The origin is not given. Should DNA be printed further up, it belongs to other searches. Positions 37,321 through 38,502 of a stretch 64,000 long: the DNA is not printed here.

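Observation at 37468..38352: YidD fused to a ~220-aa low-complexity C-terminal domain, divergent from ytfI-ytfJ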

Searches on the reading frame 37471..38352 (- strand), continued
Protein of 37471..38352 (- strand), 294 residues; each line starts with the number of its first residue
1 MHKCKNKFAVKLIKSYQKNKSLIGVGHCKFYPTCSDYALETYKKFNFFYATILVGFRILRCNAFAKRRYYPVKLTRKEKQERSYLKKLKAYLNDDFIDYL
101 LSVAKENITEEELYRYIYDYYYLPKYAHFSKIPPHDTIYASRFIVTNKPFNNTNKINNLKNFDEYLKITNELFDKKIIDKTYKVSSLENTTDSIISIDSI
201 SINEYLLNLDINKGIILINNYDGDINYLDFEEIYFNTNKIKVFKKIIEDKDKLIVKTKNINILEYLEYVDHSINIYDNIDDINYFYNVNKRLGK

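Call 27: find_homologous_proteins(query=P0044)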
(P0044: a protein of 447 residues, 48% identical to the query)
Query P0044 (447 aa): 970 proteins with E <= 0.001 among 8000 candidates; the best 120 are listed.
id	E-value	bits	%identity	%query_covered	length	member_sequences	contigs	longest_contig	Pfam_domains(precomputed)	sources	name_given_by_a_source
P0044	0.0e+0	1016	100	100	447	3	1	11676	PF00485.25,PF01809.24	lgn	-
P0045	1.9e-172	592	60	100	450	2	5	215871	PF00485.25,PF01809.24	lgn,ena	-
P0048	1.5e-108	382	44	97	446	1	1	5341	PF01809.24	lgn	-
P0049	1.2e-105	372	42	98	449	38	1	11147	PF01809.24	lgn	-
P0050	1.7e-104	368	41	98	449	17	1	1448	PF13671.13,PF01809.24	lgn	-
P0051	2.8e-62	229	37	76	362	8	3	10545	-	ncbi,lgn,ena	-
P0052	2.1e-60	223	38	80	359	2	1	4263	-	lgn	-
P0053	2.1e-60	223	39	74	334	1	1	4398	-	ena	-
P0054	4.0e-60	222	35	77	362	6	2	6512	PF00485.25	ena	-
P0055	1.6e-59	220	35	77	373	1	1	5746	-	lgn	-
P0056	2.4e-59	219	36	78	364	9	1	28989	PF00485.25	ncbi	-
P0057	5.4e-59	218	37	76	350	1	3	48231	PF00485.25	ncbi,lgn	-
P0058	7.5e-59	218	35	78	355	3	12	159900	-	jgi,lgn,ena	-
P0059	8.4e-59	218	36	79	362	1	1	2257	PF00485.25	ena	-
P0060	8.7e-59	218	37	74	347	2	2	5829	-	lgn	-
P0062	1.0e-58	217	34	78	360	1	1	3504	PF00485.25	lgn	-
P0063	1.1e-58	217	35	77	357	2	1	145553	-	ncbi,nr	ncbi:MAG TPA: hypothetical protein GXX36_16275 [Clostridiaceae bacterium]|nr:hypothetical protein [C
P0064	1.7e-58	217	37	77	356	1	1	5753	PF00485.25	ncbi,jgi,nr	ncbi:MAG: hypothetical protein K0S55_575 [Clostridia bacterium]|jgi:uridine kinase|nr:hypothetical p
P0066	2.0e-58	216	34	78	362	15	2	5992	PF00485.25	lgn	-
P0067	3.6e-58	216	35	77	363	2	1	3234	PF00485.25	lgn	-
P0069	3.9e-58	215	35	79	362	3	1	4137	PF00485.25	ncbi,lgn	-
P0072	1.1e-57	214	34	79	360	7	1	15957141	PF00485.25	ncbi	-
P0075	2.1e-57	213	34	78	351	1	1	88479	-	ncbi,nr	ncbi:MAG: hypothetical protein VB120_05415 [Lachnospiraceae bacterium]|nr:hypothetical protein [Lach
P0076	2.6e-57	213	35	77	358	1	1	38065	PF00485.25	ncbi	-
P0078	3.4e-57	212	35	79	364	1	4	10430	PF00485.25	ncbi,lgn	-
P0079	4.8e-57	212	34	77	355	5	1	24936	PF00485.25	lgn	-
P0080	7.1e-57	211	33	76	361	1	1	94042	PF00485.25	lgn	-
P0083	1.7e-56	210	32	79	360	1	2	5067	PF00485.25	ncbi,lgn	-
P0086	3.9e-56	209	32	77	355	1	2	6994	PF00485.25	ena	-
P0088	4.4e-56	209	35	78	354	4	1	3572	PF00485.25,PF13238.13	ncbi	-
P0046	5.9e-56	208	36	98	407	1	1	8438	PF01809.24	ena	-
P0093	4.4e-55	205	35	77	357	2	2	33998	PF00485.25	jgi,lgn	jgi:hypothetical protein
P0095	5.9e-55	205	35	79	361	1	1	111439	PF02223.24,PF00485.25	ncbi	-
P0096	7.7e-55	205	34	77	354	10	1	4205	PF00485.25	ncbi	-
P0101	1.7e-54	204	34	77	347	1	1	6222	PF00485.25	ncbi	-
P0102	2.0e-54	203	32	77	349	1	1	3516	PF00485.25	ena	-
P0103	3.4e-54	203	35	77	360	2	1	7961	PF00485.25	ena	-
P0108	7.3e-54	201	34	77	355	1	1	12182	PF00485.25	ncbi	-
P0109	8.3e-54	201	34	77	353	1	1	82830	PF02223.24,PF00485.25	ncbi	-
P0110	9.2e-54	201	31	77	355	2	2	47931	PF00485.25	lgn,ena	-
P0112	2.1e-53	200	33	79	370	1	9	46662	PF00485.25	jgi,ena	-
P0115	2.4e-53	200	32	77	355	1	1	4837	PF00485.25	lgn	-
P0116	2.5e-53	200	32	77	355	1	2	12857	PF00485.25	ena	-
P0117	2.6e-53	200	35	78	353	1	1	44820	PF00485.25,PF13238.13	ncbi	-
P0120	6.0e-53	198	34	77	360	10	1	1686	PF00485.25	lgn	-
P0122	8.6e-53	198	32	77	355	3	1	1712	PF00485.25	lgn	-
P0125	1.1e-52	198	32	77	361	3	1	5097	PF00485.25,PF01712.26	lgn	-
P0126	1.4e-52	197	32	78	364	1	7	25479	PF00485.25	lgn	-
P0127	1.5e-52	197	33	77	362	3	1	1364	PF00485.25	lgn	-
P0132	2.1e-52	197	34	77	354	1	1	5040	PF00485.25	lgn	-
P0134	2.4e-52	196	32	77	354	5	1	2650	PF00485.25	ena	-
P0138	4.3e-52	196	33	77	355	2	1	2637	PF00485.25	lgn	-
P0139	4.6e-52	196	33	77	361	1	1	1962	PF00485.25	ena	-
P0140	4.9e-52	195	36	77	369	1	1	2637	PF00485.25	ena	-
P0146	8.0e-52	195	32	77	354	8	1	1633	PF00485.25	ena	-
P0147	9.0e-52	195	34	77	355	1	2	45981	PF00485.25,PF01712.26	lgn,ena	-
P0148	1.1e-51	194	32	77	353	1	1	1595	PF00485.25,PF01712.26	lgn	-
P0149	1.2e-51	194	32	77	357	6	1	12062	PF00485.25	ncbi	-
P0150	1.9e-51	193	32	77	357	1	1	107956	PF00485.25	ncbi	-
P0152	2.1e-51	193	34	77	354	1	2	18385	PF01121.27,PF00485.25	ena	-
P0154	2.5e-51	193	33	77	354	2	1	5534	PF00485.25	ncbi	-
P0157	2.9e-51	193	32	77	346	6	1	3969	PF00485.25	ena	-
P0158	3.1e-51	193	32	77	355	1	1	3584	PF00485.25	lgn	-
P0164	7.0e-51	192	32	76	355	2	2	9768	PF00485.25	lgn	-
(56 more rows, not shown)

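Call 28: find_encoding_contigs(protein=P0058, flank=5000, max_places=3)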
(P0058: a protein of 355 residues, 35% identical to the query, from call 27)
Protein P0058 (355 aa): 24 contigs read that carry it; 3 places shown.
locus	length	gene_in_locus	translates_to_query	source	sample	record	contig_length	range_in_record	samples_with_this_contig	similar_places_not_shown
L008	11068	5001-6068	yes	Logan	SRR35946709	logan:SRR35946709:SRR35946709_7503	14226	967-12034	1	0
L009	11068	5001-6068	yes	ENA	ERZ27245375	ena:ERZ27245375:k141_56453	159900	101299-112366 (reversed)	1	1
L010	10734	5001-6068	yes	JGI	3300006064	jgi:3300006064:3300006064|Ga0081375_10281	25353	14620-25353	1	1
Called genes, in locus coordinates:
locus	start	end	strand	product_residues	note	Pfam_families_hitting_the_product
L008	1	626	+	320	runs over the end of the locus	PF00294:PfkB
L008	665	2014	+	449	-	PF00465:Fe-ADH, PF13685:Fe-ADH_2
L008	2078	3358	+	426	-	PF01306:LacY_symp (weak), PF07690:MFS_1, PF13347:MFS_2, PF03209:PUCC, PF07690:MFS_1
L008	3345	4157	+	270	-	PF03009:GDPD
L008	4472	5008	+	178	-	PF12822:ECF_trnsprt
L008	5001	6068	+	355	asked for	-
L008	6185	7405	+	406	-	PF01545:Cation_efflux, PF16916:ZT_dimer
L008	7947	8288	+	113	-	PF13646:HEAT_2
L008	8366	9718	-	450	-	PF01595:CNNM, PF00571:CBS (faint), PF03471:CorC_HlyC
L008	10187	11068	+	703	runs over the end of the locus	PF06103:DUF948 (faint), PF00015:MCPsignal, PF13407:Peripla_BP_4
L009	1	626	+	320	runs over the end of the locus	PF00294:PfkB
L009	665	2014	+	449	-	PF00465:Fe-ADH, PF13685:Fe-ADH_2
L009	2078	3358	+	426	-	PF07690:MFS_1, PF13347:MFS_2, PF03209:PUCC, PF07690:MFS_1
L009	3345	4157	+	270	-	PF03009:GDPD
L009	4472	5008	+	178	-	PF12822:ECF_trnsprt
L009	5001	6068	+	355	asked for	-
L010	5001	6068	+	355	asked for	-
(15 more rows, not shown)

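Call 29: find_encoding_contigs(protein=P0063, flank=5000, max_places=2)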
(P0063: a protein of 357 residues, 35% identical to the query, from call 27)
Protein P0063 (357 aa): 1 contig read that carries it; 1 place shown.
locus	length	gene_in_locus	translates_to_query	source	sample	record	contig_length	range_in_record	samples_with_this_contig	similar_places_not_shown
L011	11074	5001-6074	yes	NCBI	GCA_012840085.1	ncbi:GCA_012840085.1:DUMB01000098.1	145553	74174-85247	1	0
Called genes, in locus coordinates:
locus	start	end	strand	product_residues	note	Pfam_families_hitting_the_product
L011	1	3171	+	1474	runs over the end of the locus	PF02837:Glyco_hydro_2_N, PF22666:Glyco_hydro_2_N2, PF00703:Glyco_hydro_2, PF02836:Glyco_hydro_2_C, PF16353:LacZ_4, PF02929:Bgal_small_N, PF08305:NPCBM, PF00404:Dockerin_1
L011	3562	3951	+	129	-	PF06397:Desulfoferrod_N (weak), PF01880:Desulfoferrodox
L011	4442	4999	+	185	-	PF07155:ECF-ribofla_trS (weak), PF12822:ECF_trnsprt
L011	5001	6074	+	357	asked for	-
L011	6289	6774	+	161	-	PF02001:DUF134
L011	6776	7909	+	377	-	PF00144:Beta-lactamase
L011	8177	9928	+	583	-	PF06580:His_kinase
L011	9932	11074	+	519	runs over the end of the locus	PF00072:Response_reg, PF00165:HTH_AraC (weak), PF12833:HTH_18, PF00165:HTH_AraC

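Call 35: find_related_loci(query=A1, collection=genome_contigs, flank=6000)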
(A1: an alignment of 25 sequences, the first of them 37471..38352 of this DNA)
Query A1 (294 aa) in genome_contigs; peptide patterns used: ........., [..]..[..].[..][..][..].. (x = any residue, [..] = any of these).
600 stretches matched a pattern (row limit reached: there are more); 540 encode a relative of the query (tblastn E <= 1e-3); the best 80 are kept; 80 distinct loci.
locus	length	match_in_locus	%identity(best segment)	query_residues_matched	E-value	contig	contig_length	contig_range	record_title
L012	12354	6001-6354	47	6-124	2e-28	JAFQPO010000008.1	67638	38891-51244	MAG: Bacilli bacterium isolate RGIG2034 Goat_Colon-1__c299, whole genome shotgun sequence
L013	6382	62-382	47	5-109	3e-21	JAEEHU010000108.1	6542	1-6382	MAG: Acholeplasmatales bacterium isolate Tb.RUG.13 k141_7305859_flag=0_multi=65.7439_len=6542, whole genome shotgun sequ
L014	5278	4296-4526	49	5-81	2e-17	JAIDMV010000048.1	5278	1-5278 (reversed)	MAG: Anaeroplasmataceae bacterium isolate SC0341_S8_3 SC0341_S8_3_contig_48, whole genome shotgun sequence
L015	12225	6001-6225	51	7-80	5e-17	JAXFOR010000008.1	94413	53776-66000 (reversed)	MAG: Finegoldia sp. isolate SUG3056 k141_3834718, whole genome shotgun sequence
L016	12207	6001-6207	55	5-73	7e-17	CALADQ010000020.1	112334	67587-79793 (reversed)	MAG TPA_asm: uncultured Candidatus Arthromitus sp. isolate ERR318697_bin.45_CONCOCT_v1.1_MAG genome assembly, contig: ER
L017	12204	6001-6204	59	6-72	9e-17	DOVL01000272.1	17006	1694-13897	MAG TPA_asm: Lachnospiraceae bacterium isolate UBA9790 contig_200129, whole genome shotgun sequence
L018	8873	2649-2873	52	5-79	3e-16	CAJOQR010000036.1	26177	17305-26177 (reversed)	uncultured Acholeplasmatales bacterium isolate Rumen_Coassembly_mag_497 genome assembly, contig: k87_3137342, whole geno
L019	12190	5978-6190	49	5-75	2e-15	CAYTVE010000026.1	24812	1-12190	MAG TPA_asm: uncultured Anaeroplasmataceae bacterium isolate SRP225648_co1_133 genome assembly, contig: NODE_4480_length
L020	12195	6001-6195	54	9-72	2e-14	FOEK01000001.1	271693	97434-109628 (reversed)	Lachnospiraceae bacterium NE2001 genome assembly, contig: IE09DRAFT_scaffold00001.1, whole genome shotgun sequence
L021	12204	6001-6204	53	6-72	2e-14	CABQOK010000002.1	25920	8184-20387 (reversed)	MAG TPA_asm: uncultured Anaerococcus sp. isolate MGYG-HGUT-00761 genome assembly, contig: GUT_GENOME027317_2, whole geno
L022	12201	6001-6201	52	7-72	2e-14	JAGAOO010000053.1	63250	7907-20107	MAG: Lachnospiraceae bacterium isolate RGIG8631 Water_deer_Cecum.Co__c720251, whole genome shotgun sequence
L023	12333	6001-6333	36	7-109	2e-14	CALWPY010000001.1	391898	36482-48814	MAG: uncultured Lachnospiraceae bacterium isolate BRZ_LN__bin26 genome assembly, contig: BRZ_LN__NODE_4_length_391898_co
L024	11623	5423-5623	52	6-72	2e-14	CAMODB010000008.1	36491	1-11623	MAG: uncultured Firmicutes bacterium isolate SRR873608_bin.193_metaWRAP_v1.3_MAG genome assembly, contig: NODE_2703_leng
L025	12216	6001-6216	50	6-75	3e-14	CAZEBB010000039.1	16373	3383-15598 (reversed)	MAG TPA_asm: uncultured Peptoniphilaceae bacterium isolate SRP294416_co3_532 genome assembly, contig: NODE_6005_length_1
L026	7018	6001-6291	41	9-108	5e-14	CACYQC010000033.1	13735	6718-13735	MAG: uncultured Lachnospiraceae bacterium isolate RUG12167 genome assembly, contig: RUG12167_asm_33, whole genome shotgu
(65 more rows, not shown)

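Call 44: search_solved_structures(query=A3, max_evalue=0.01)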
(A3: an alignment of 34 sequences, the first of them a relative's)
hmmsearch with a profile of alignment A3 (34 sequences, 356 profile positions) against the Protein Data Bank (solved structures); distinct sequences matched with E-value up to 0.01: 32.
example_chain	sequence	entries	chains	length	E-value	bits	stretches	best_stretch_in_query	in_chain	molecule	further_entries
1rz3_A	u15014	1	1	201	6.1e-16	61.8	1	172-354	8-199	hypothetical protein RBSTP0775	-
9qko_B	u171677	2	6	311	5.7e-12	48.7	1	184-309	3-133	cyanobacteria specific phoshoribulokinase from Hyella disjuncta PCC 6712 | cyanobacteria specific phosphoribulokinase from Chroococcidiopsis PCC 6712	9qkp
9y3v_K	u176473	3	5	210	3.6e-11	46.1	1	186-334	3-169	Uridine kinase P10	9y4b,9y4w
9qkn_A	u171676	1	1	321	5.6e-10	42.2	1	184-305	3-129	Uridine kinase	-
3w8r_A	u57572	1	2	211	9.8e-10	41.4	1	185-319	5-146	Uridine kinase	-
6gve_J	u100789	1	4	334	1.7e-09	40.6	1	184-314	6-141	Phosphoribulokinase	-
6kev_A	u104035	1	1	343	2.1e-09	40.3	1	182-313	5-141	Phosphoribulokinase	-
3asy_A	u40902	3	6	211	2.1e-09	40.3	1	185-319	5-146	Uridine kinase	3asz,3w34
6hzk_A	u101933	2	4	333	2.4e-09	40.1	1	184-313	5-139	Phosphoribulokinase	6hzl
5b3f_A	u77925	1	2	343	1.8e-08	37.2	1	188-312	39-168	Phosphoribulokinase/uridine kinase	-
2p0e_A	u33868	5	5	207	9.5e-08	34.8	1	185-226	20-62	Nicotinamide riboside kinase 1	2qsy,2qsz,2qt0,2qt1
2qg6_A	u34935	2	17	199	1.3e-07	34.3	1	185-226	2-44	Nicotinamide riboside kinase 1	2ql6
9fqr_Xf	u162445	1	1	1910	1.1e-06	31.3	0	189-224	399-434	Cilia- and flagella-associated protein 276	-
6c2u_A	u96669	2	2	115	1.6e-06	30.8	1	170-210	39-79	phosphate-loop protein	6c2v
3c8u_A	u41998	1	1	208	6.9e-06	28.7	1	185-318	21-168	Fructokinase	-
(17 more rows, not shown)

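Call 53: search_protein_families(library=ncbifam, proteins=[L008:4472-5005:+, L011:4442-4996:+, P0058], max_evalue=0.1)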
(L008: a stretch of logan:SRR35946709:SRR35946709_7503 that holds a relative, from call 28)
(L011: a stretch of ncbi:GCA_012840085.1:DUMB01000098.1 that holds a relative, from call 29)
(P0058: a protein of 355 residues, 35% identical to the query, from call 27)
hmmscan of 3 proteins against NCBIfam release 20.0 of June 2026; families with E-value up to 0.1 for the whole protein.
L008:4472-5005:+ (178 aa): 2 families
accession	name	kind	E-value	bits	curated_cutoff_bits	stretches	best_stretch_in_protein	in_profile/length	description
TIGR04518.1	ECF_S_folT_fam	subfamily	9.6e-11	41.7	60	1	3-170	1-162/163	folate family ECF transporter S component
TIGR02357.1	ECF_ThiT_YuaJ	equivalog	0.0015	18.5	108.45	1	8-131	3-129/183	energy-coupled thiamine transporter ThiT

L011:4442-4996:+ (185 aa): 0 families

P0058 (355 aa): 19 families
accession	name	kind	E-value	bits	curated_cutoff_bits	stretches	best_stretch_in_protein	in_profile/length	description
NF005115.0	PRK06547.1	equivalog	1.3e-14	54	173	1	182-350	10-167/172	hypothetical protein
NF005655.0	PRK07429.1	subfamily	3.7e-10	39.4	236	1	183-309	4-135/326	phosphoribulokinase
NF005807.0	PRK07667.1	equivalog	6.4e-09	35.6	221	1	184-353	14-192/193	kinase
NF005576.0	PRK07261.1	equivalog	1.7e-06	27.9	224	1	190-231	3-44/171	DNA topology modulation protein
TIGR00235.1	udk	equivalog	2.2e-06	27.5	220.3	1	185-320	4-147/207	uridine kinase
NF004018.0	PRK05480.1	equivalog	4.2e-06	26.4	180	1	184-321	3-148/210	uridine kinase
NF006743.0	PRK09270.1-2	equivalog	0.004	16.2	227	1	170-231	11-75/217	nucleoside/nucleotide kinase family protein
NF006744.0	PRK09270.1-3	equivalog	0.0054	16.2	281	1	180-317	16-169/213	nucleoside/nucleotide kinase family protein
NF006746.0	PRK09270.1-5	subfamily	0.008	15.1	250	1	178-315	12-164/210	nucleoside/nucleotide kinase family protein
NF005994.0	PRK08118.1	equivalog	0.0098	15.9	215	1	190-228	4-42/172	DNA topology modulation protein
NF040905.2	GguA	equivalog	0.014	13.8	810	1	173-227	13-67/500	multiple monosaccharide ABC transporter ATP-binding protein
NF010004.0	PRK13477.1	equivalog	0.033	12.6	524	1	178-204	276-302/514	bifunctional pantoate--beta-alanine ligase/(d)CMP kinase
NF045984.1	StressProtLiaH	equivalog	0.039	13.6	380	1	82-162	33-112/225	stress responsive protein LiaH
NF007739.0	PRK10419.1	subfamily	0.042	13.4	354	1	170-210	23-61/268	nickel ABC transporter ATP-binding protein NikE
NF004861.0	PRK06217.1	equivalog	0.044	13.1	203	0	190-225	4-39/183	hypothetical protein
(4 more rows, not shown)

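Call 55: list_cluster_members(proteins=[P0001, P0008, P0010, P0013, P0019, P0024, P0051, P0056, P0057, P0072])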
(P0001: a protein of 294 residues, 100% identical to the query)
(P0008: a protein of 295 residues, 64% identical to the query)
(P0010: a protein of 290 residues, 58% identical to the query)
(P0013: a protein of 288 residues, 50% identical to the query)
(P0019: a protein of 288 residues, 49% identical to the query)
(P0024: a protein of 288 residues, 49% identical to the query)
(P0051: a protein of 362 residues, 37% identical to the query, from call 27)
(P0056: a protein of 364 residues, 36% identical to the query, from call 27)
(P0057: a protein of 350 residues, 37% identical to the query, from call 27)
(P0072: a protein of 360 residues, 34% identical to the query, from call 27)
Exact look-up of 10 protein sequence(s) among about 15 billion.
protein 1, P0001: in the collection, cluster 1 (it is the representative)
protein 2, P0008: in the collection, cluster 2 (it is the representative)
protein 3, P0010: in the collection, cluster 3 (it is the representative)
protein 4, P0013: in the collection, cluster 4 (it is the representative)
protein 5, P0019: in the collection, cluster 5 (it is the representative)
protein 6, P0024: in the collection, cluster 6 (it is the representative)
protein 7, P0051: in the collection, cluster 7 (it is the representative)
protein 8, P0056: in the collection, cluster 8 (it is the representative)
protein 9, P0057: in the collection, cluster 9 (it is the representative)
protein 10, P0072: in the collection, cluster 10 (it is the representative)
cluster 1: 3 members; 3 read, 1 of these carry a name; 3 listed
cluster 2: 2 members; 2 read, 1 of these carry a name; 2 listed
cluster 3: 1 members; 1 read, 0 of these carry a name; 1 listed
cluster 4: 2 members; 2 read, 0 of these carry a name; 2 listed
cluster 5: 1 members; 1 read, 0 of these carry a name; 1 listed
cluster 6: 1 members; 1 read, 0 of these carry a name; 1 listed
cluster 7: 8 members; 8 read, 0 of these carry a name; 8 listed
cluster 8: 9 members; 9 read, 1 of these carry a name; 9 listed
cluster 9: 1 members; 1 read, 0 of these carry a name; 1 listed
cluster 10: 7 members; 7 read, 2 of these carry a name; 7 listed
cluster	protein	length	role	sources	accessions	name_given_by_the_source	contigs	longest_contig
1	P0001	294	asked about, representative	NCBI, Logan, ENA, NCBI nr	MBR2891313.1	MAG: membrane protein insertion efficiency factor YidD [Bacilli bacterium] | membrane protein insertion efficiency factor YidD [Bacilli bacterium]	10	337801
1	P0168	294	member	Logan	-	-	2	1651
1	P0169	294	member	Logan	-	-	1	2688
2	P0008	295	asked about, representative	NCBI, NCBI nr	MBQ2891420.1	MAG: membrane protein insertion efficiency factor YidD [Bacilli bacterium] | membrane protein insertion efficiency factor YidD [Bacilli bacterium]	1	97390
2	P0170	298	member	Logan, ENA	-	-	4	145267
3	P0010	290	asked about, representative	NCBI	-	-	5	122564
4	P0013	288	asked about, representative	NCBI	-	-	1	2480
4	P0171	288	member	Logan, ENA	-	-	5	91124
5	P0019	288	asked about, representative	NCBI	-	-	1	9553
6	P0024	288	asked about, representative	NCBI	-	-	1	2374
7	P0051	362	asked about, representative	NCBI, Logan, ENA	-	-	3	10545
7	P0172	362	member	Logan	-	-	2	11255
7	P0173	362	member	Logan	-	-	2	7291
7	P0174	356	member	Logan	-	-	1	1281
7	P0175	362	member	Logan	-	-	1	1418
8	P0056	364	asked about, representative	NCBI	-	-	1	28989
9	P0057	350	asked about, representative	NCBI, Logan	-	-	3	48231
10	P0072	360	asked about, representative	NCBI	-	-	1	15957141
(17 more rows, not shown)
